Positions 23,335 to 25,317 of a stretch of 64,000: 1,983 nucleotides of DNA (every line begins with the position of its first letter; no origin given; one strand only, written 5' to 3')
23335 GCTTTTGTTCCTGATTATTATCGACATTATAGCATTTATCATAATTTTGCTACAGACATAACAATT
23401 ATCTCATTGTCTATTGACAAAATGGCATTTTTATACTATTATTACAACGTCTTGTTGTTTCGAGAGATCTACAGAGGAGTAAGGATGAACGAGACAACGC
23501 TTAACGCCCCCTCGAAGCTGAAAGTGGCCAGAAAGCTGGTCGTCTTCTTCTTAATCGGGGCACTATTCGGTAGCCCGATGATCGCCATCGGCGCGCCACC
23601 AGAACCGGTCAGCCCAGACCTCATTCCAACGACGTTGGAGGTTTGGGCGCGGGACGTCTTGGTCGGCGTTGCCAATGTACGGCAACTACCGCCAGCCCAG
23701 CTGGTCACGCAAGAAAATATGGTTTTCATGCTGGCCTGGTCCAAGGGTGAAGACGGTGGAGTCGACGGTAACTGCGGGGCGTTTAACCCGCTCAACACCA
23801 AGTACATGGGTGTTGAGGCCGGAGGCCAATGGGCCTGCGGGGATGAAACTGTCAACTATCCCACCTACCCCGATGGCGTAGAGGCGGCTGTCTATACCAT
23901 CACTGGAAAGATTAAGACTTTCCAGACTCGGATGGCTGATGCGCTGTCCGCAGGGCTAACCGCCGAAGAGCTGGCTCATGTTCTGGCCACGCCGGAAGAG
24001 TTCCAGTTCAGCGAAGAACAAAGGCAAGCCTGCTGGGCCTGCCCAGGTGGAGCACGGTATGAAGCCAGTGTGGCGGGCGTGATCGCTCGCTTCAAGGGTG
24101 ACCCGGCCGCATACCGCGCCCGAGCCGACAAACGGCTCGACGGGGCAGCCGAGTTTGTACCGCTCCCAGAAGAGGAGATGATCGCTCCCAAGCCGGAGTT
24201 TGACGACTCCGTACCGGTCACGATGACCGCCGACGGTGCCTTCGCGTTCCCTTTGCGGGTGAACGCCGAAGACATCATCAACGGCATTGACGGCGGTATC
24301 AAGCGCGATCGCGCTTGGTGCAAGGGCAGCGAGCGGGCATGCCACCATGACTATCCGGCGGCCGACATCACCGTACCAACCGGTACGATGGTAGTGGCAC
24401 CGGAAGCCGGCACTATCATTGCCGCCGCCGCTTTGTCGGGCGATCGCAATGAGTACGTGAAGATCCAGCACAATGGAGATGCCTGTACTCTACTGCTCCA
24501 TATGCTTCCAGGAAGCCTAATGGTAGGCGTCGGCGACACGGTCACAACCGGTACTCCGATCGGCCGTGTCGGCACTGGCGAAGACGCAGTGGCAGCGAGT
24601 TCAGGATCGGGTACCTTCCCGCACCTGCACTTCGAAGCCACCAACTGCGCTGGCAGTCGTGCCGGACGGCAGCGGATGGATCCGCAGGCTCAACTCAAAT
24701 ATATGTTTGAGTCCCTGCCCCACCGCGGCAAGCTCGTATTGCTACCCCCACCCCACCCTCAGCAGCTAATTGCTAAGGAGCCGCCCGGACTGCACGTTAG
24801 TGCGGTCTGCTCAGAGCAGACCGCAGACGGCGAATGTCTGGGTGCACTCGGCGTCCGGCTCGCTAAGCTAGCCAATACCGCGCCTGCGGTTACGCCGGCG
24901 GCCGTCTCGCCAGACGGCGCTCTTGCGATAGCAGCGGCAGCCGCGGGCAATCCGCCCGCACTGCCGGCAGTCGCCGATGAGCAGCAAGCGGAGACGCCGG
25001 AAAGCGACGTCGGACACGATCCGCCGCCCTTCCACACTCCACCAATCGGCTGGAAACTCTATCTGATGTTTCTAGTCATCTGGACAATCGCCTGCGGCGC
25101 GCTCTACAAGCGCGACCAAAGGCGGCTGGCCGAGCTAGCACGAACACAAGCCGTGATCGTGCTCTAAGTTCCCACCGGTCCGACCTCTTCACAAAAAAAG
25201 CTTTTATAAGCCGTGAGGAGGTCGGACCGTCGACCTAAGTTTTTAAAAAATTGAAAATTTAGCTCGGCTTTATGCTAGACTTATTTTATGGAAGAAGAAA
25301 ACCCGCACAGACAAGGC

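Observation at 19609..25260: Two paralogous secreted M23 peptidases with membrane anchors flank an acidic repeat protein and share a switch-like 3'-UTR motif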

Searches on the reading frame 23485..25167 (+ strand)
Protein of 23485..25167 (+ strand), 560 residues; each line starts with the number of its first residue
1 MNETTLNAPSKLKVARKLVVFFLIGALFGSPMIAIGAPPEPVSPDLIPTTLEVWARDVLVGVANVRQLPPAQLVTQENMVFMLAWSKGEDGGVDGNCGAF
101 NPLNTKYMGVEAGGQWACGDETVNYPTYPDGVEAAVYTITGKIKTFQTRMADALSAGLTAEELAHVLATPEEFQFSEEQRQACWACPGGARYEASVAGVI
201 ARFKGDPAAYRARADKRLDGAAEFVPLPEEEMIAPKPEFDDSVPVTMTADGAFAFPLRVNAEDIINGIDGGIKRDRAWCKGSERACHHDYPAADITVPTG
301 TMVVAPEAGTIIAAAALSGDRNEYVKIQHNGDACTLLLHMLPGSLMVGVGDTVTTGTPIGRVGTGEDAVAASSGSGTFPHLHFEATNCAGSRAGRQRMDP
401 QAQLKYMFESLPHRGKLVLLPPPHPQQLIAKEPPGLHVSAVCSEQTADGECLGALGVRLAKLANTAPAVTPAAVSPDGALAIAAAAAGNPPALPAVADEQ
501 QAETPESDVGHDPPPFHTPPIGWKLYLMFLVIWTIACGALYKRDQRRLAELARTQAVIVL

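Call 7: search_protein_families(library=pfam, proteins=[window:23485-25167:+], max_evalue=0.1)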
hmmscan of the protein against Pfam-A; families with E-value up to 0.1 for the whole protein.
window:23485-25167:+ (560 aa): 1 family
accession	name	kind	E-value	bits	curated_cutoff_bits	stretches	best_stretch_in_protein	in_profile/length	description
PF01551.29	Peptidase_M23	-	2.1e-14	53.9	28.7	1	293-387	6-89/96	Peptidase family M23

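Call 37: find_homologous_proteins(query=window:23485-25167:+)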
Query window:23485-25167:+ (560 aa): 3 proteins with E <= 0.001 among 8000 candidates.
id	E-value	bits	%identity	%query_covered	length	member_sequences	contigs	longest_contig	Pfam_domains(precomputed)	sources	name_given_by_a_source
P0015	0.0e+0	1280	100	100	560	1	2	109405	PF01551.30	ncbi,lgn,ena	-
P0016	3.5e-242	823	67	100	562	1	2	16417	PF01551.30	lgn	-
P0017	3.2e-113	398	49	74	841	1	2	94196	PF01551.30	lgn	-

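Call 38: find_encoding_contigs(protein=P0017, flank=10000, max_places=3)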
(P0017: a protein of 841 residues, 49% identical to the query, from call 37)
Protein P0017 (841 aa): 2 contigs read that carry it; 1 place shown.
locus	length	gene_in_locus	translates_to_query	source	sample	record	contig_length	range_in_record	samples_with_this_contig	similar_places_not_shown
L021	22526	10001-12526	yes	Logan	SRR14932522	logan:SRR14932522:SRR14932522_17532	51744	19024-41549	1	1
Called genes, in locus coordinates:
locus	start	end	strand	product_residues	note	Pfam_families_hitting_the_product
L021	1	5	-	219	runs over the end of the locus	PF01509:TruB_N, PF16198:TruB_C_2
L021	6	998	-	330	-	PF01368:DHH (weak)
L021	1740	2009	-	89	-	-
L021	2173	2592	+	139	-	PF01649:Ribosomal_S20p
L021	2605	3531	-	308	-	PF06144:DNA_pol3_delta, PF21694:DNA_pol3_delta_C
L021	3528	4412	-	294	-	PF01149:Fapy_DNA_glyco, PF06831:H2TH, PF06827:zf-FPG_IleRS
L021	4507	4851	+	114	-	-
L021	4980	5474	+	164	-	-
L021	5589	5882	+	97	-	-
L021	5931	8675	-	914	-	PF02739:5_3_exonuc_N, PF01367:5_3_exonuc, PF01612:DNA_pol_A_exo1, PF22619:DNA_polI_exo1 (weak), PF00476:DNA_pol_A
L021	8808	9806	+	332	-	-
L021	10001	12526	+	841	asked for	PF01551:Peptidase_M23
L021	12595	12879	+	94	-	-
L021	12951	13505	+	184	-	-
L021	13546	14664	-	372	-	PF03979:Sigma70_r1_1, PF00140:Sigma70_r1_2, PF04542:Sigma70_r2, PF04539:Sigma70_r3, PF04545:Sigma70_r4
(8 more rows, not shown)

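Call 39: find_encoding_contigs(protein=P0015, flank=3000, max_places=3)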
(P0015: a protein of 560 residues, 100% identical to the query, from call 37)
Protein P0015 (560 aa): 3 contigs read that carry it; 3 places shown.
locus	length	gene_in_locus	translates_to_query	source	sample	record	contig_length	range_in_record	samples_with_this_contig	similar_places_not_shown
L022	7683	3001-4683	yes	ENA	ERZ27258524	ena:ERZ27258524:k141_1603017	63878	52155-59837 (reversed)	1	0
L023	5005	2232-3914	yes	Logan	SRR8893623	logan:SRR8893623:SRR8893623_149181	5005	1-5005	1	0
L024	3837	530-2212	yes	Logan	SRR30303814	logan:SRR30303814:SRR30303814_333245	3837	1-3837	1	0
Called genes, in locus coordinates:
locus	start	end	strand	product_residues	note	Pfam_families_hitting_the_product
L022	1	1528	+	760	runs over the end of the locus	PF01551:Peptidase_M23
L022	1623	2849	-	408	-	-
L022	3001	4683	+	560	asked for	PF01551:Peptidase_M23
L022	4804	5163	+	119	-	-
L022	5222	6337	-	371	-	PF03979:Sigma70_r1_1, PF00140:Sigma70_r1_2, PF04542:Sigma70_r2, PF04539:Sigma70_r3, PF04545:Sigma70_r4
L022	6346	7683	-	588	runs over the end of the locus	PF01807:Zn_ribbon_DnaG, PF08275:DNAG_N, PF01751:Toprim, PF13155:Toprim_2, PF13662:Toprim_4, PF10410:DnaB_bind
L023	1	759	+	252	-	?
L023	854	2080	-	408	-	-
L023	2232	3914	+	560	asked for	PF01551:Peptidase_M23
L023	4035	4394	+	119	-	-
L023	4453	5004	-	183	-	?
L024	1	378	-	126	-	?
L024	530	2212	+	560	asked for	PF01551:Peptidase_M23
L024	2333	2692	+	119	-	-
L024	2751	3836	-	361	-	?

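Call 55: search_solved_structures(query=window:23485-25167:+, max_evalue=1)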
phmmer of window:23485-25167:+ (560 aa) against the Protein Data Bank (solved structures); distinct sequences matched with E-value up to 1: 7.
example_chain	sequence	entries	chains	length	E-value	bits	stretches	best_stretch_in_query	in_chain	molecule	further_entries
9gy1_A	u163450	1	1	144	0.00067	21.8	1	292-390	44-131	Peptidase, M23 family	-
2hsi_A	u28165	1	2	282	0.032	16.2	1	276-384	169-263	Putative peptidase M23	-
6ik4_A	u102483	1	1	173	0.037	16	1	325-385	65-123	Elastinolytic metalloprotease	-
8af1_A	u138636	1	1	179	0.12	14.4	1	287-384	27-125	Peptidase M23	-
2b44_A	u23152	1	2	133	0.21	13.6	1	292-404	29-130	Glycyl-glycine endopeptidase lytM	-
2b0p_A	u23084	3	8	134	0.21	13.5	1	292-404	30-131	Glycyl-glycine endopeptidase lytM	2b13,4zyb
3it5_A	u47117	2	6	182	0.93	11.4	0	303-385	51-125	Protease lasA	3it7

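Call 89: search_protein_families(library=phrogs, proteins=[window:23485-25167:+], max_evalue=0.01)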
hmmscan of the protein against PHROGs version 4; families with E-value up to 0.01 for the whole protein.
window:23485-25167:+ (560 aa): 11 families
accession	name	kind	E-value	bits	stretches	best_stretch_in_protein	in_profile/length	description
phrog_6700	-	lysis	1.4e-08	33.2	1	285-386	2621-2712/2898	endolysin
phrog_3084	-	lysis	4.5e-08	33.5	1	297-405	31-135/468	endolysin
phrog_10030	-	tail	5.9e-08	31.4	1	289-390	1912-2010/2105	tail length tape measure protein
phrog_28672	-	other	1.5e-07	31.4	1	292-402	290-390/397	metallo-endopeptidase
phrog_37190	-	other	4.4e-06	27.3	1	266-364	117-212/244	peptidase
phrog_3578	-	lysis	1.5e-05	25.6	1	326-412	286-364/405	endolysin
phrog_14988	-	other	2.2e-05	25.3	1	292-386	35-127/272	peptidase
phrog_16615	-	other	0.00032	20.6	1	292-386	421-505/529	peptidase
phrog_7767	-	other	0.0005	20.8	1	288-386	19-107/194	metallo-endopeptidase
phrog_3572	-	lysis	0.001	18.6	1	293-392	484-579/653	endolysin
phrog_880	-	lysis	0.0056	17.1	1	294-405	33-137/435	endolysin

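Call 97: find_related_loci(query=window:23485-25167:+, collection=viral_contigs, flank=3000)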
Query window:23485-25167:+ (560 aa) in viral_contigs; peptide patterns used: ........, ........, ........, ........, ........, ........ (x = any residue, [..] = any of these).
2 stretches matched a pattern, but none encodes a relative of the query by tblastn (E <= 1e-3).

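Call 109: search_protein_families(library=ncbifam, proteins=[window:23485-25167:+], max_evalue=0.01)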
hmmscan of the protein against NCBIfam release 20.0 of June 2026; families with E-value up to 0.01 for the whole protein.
window:23485-25167:+ (560 aa): 2 families
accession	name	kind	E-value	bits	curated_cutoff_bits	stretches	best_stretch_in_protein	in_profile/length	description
NF008652.0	PRK11649.1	equivalog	1.2e-05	24.2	341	1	293-385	316-397/439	murein DD-endopeptidase MepM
NF053825.1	PdgNdpepShyA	equivalog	0.00012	21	700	1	292-385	298-380/425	peptidoglycan DD-endopeptidase ShyA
